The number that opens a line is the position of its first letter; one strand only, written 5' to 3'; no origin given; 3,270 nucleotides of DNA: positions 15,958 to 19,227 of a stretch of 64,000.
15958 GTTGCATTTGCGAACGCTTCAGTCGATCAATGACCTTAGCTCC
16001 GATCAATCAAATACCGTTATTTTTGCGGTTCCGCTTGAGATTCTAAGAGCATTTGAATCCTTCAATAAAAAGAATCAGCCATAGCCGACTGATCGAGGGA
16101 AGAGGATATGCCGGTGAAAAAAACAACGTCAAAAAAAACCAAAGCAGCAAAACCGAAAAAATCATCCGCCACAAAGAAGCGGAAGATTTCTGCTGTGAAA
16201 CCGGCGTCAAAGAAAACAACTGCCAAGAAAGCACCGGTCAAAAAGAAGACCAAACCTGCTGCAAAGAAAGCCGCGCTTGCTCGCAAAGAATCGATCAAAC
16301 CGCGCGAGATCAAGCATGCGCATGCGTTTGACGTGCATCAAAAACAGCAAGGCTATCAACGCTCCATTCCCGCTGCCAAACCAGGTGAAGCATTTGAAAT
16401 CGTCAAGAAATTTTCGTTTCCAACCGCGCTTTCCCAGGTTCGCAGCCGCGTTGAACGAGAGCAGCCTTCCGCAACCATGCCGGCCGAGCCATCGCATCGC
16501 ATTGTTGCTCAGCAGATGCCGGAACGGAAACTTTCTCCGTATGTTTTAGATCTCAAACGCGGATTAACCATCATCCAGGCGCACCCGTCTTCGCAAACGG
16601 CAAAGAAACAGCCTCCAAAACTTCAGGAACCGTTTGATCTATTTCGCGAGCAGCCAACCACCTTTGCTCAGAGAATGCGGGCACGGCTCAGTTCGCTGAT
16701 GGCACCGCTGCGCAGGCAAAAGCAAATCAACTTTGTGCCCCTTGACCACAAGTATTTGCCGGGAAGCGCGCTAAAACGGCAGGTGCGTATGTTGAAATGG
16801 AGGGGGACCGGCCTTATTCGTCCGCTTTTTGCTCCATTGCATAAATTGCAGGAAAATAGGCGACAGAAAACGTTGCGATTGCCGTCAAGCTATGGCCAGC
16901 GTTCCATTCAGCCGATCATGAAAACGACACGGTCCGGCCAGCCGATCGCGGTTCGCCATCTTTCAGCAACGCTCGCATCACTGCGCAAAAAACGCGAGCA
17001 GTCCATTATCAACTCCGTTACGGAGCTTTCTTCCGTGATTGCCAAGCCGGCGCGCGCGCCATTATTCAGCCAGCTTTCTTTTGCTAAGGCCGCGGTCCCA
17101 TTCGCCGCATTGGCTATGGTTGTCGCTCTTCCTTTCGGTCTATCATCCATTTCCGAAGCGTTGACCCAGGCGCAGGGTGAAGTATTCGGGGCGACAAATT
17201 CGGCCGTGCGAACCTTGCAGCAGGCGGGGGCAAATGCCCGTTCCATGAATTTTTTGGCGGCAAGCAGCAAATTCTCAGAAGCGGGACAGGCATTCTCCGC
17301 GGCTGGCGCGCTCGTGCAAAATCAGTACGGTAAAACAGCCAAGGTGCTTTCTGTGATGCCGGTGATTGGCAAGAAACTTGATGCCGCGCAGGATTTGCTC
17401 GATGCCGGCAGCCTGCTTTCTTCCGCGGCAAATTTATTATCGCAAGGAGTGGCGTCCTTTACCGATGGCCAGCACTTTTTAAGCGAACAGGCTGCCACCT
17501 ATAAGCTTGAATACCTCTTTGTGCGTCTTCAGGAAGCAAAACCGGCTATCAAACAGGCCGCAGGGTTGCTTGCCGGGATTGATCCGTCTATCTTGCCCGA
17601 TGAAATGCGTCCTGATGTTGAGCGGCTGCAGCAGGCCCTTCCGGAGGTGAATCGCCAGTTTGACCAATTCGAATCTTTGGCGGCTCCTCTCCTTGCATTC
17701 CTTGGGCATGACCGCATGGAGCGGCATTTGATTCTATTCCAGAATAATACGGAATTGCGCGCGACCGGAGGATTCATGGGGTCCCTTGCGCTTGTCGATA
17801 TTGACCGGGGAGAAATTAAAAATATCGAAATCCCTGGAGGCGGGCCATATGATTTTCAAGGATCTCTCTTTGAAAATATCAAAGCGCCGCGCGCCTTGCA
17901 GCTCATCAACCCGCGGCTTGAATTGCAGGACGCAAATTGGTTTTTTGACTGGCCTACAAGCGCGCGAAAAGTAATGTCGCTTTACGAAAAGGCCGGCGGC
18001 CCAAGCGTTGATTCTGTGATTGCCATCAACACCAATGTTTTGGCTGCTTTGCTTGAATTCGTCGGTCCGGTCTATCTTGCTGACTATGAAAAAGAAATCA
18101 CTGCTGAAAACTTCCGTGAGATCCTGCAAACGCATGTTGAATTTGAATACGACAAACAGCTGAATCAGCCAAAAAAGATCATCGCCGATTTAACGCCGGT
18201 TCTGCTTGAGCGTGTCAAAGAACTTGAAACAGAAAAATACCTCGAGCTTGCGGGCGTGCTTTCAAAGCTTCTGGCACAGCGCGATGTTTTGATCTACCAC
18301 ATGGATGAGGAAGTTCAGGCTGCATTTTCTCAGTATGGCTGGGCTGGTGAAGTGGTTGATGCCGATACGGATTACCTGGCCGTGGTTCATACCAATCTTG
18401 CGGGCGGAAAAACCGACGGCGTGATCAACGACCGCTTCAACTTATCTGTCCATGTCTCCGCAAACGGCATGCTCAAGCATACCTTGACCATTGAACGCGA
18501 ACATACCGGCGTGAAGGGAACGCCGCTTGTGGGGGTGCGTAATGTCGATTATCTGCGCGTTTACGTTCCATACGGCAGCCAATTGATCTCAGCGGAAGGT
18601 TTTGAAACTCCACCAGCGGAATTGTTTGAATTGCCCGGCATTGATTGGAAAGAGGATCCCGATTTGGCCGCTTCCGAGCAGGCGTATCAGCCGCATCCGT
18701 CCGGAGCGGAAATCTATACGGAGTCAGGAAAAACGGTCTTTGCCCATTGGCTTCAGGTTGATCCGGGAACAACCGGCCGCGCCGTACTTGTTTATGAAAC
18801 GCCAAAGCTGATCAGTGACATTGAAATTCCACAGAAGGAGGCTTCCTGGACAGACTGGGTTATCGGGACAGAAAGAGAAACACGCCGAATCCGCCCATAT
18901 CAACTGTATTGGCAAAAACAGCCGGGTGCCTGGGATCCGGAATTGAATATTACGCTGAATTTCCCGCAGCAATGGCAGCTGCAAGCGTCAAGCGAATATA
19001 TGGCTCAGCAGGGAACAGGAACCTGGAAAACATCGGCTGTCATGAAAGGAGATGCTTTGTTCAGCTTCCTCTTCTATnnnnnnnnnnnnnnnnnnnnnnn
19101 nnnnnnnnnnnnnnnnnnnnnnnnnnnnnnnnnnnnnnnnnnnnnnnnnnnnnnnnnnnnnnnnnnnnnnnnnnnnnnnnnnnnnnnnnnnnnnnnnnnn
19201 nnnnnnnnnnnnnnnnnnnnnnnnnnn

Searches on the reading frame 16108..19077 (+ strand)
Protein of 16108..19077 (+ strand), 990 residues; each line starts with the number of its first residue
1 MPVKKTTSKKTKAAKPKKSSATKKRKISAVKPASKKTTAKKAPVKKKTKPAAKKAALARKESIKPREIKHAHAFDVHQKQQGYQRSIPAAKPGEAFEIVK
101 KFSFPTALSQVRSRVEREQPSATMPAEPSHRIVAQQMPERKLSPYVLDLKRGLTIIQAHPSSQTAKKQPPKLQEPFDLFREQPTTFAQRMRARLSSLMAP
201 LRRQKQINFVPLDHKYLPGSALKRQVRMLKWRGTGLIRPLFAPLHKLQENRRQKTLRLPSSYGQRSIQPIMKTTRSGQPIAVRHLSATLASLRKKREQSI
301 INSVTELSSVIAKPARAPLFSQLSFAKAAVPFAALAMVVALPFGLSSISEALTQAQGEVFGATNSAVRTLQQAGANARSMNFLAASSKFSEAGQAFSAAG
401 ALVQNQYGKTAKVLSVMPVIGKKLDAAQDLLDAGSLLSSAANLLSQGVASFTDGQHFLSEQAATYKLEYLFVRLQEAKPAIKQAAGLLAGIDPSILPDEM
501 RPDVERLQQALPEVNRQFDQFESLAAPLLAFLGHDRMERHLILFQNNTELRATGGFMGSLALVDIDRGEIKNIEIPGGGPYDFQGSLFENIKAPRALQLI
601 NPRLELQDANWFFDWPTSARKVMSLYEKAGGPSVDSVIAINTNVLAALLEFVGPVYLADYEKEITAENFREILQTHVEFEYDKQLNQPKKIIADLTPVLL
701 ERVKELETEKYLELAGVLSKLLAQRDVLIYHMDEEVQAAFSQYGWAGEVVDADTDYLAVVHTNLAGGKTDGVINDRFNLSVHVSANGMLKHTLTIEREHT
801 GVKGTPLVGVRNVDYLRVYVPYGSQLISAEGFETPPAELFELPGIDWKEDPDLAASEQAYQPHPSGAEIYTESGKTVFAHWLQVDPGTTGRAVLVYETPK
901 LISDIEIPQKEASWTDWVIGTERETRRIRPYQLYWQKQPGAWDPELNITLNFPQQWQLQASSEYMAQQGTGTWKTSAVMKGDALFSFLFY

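Call 71: search_protein_families(library=pfam, proteins=[window:16108-19077:+], max_evalue=0.00001)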
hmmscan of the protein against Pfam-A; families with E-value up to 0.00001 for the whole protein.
window:16108-19077:+ (990 aa): 1 family
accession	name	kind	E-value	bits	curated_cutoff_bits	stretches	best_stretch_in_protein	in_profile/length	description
PF13196.11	DUF4012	-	8.4e-26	91.6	28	1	539-675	5-141/144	Protein of unknown function (DUF4012)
